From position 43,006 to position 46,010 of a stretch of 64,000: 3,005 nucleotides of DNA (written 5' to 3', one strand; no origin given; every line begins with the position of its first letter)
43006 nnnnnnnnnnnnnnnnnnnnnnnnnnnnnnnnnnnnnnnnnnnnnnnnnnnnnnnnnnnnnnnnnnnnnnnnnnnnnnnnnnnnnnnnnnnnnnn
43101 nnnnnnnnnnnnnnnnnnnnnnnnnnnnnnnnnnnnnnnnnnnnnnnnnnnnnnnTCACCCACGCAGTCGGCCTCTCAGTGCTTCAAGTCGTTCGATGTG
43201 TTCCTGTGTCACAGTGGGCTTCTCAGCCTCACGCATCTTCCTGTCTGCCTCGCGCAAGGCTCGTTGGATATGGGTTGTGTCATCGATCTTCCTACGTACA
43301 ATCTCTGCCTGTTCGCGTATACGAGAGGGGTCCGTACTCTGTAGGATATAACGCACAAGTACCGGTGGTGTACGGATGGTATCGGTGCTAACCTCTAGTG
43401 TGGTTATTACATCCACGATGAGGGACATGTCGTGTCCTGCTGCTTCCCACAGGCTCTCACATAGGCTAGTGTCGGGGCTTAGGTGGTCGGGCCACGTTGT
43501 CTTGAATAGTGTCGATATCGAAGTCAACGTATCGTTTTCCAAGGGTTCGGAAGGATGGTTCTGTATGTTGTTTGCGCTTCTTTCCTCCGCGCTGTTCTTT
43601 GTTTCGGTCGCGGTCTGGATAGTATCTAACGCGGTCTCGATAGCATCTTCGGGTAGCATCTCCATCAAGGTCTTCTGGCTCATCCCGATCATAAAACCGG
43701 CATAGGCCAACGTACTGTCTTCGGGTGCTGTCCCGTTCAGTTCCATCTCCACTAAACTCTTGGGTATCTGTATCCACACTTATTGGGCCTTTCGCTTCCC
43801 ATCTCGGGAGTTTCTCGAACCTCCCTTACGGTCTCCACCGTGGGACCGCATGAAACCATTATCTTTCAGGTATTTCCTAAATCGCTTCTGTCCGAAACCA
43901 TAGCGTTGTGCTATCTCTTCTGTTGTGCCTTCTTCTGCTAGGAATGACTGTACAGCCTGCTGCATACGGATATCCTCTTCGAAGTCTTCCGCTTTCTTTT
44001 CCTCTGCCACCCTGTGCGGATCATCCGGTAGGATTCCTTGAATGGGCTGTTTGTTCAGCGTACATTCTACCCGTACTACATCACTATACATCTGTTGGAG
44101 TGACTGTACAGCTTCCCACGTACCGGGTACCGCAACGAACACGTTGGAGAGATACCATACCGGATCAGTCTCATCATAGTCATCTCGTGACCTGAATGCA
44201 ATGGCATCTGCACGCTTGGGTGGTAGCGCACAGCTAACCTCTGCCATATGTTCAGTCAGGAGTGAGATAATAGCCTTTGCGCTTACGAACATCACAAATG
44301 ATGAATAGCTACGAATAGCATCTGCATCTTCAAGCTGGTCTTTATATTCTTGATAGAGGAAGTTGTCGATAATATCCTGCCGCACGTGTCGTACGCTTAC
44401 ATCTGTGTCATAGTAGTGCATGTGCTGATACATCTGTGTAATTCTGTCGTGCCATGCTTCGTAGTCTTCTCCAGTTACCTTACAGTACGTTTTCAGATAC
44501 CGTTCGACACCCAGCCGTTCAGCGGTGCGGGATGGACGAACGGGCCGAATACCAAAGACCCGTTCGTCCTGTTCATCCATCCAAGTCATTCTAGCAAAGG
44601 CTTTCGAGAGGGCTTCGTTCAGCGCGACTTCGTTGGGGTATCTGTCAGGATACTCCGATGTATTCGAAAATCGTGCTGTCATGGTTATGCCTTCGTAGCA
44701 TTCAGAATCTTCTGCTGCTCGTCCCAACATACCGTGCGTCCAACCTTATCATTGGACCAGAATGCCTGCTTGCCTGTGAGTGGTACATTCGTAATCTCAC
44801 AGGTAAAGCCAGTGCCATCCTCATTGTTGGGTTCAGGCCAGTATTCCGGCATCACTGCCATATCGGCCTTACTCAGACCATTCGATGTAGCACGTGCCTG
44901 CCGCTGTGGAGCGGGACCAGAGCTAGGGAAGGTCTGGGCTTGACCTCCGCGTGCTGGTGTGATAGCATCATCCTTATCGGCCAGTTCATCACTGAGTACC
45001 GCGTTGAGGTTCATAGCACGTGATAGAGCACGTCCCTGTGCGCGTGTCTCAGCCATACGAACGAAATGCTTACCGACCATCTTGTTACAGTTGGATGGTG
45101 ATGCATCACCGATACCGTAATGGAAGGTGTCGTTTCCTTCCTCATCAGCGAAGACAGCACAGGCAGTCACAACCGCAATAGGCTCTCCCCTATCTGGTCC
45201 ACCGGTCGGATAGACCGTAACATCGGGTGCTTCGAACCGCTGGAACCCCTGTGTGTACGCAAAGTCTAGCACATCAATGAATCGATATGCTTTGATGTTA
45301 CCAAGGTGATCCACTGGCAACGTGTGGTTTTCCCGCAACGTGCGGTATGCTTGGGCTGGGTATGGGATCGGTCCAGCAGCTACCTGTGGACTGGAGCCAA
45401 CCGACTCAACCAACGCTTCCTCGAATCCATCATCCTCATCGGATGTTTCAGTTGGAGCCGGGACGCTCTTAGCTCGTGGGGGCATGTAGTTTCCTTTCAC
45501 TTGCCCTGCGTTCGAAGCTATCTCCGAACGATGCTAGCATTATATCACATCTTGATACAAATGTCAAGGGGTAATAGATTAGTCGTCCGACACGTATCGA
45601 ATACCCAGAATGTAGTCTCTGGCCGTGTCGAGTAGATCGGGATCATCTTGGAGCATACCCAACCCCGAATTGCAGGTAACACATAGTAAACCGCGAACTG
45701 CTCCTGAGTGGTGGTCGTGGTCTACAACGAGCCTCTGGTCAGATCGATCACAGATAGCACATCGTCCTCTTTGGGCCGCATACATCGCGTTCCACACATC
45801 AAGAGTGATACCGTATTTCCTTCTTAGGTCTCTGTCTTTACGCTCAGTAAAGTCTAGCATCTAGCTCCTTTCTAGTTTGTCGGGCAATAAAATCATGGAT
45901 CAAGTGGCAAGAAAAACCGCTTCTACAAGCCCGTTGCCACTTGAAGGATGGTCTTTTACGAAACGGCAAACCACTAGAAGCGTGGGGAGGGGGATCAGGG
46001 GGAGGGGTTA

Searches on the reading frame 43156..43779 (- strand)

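Call 73: search_protein_families(library=pfam, proteins=[window:43156-43779:-], max_evalue=0.01)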
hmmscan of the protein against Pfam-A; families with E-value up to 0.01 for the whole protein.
window:43156-43779:- (207 aa): 0 families

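Call 75: search_protein_families(library=phrogs, proteins=[window:43156-43779:-], max_evalue=0.01)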
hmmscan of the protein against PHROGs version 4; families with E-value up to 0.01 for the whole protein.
window:43156-43779:- (207 aa): 0 families

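Call 97: search_protein_families(library=pfam, proteins=[window:43156-43779:-], max_evalue=10)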
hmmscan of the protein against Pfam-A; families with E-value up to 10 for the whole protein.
window:43156-43779:- (207 aa): 1 family
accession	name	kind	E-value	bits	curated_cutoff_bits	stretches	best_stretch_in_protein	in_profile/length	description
PF25100.1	DUF7809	-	0.27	11.9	27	1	143-188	33-77/160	Domain of unknown function (DUF7809)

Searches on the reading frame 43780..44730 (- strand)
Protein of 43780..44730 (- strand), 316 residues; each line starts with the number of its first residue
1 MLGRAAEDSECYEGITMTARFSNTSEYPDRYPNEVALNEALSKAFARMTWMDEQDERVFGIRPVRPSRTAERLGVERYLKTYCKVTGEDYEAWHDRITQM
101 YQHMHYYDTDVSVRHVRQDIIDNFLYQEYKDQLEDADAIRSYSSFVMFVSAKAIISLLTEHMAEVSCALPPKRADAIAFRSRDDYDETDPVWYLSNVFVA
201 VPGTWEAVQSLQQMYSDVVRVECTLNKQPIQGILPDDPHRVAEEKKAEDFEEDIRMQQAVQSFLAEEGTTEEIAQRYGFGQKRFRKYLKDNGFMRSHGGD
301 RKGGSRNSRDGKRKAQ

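Call 73: search_protein_families(library=pfam, proteins=[window:43780-44730:-], max_evalue=0.01)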
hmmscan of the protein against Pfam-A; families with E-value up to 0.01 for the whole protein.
window:43780-44730:- (316 aa): 0 families

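Call 75: search_protein_families(library=phrogs, proteins=[window:43780-44730:-], max_evalue=0.01)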
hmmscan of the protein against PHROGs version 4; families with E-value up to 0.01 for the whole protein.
window:43780-44730:- (316 aa): 0 families

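Call 97: search_protein_families(library=pfam, proteins=[window:43780-44730:-], max_evalue=10)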
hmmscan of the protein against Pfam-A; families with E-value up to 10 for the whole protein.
window:43780-44730:- (316 aa): 1 family
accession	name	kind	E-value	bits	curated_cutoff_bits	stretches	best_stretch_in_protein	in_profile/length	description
PF03374.19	ANT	-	0.012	16.4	25.3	1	269-300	25-56/108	Phage antirepressor protein KilAC domain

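Call 99: search_solved_structures(query=window:43780-44730:-, max_evalue=10)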
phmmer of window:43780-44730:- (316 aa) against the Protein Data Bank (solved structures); distinct sequences matched with E-value up to 10: 4.
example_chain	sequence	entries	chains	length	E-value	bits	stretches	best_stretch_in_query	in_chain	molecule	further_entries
2c8i_E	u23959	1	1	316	0.12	14.7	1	166-270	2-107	COMPLEMENT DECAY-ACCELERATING FACTOR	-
1zgd_A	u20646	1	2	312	0.65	12.3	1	172-237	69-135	chalcone reductase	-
3s1w_A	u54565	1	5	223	1.4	11.2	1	195-235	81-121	Probable transaldolase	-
6ifv_A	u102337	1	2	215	1.8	10.8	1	113-164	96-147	Ribosomal RNA small subunit methyltransferase A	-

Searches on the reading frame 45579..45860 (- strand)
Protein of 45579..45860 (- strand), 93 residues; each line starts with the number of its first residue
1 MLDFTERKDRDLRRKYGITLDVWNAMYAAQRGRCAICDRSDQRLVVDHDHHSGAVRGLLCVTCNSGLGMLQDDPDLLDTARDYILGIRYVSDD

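Call 92: search_protein_families(library=pfam, proteins=[window:45579-45860:-], max_evalue=1)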
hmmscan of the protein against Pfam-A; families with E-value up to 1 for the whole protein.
window:45579-45860:- (93 aa): 4 families
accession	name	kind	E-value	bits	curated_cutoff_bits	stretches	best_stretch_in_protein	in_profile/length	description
PF02945.21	Endonuclease_7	-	9.1e-24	83.6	23.6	1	11-84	3-80/82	Recombination endonuclease VII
PF02998.19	Lentiviral_Tat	-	0.15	12.5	27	1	16-68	35-85/86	Lentiviral Tat protein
PF12251.13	SNAPC3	-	0.19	11.8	23.8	1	29-67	143-181/199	snRNA-activating protein complex (SNAPc), subunit 3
PF23550.1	zf_Tbcl_Rhp7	-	0.26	11.3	27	0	56-68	26-38/39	DNA repair protein rhp7 treble clef domain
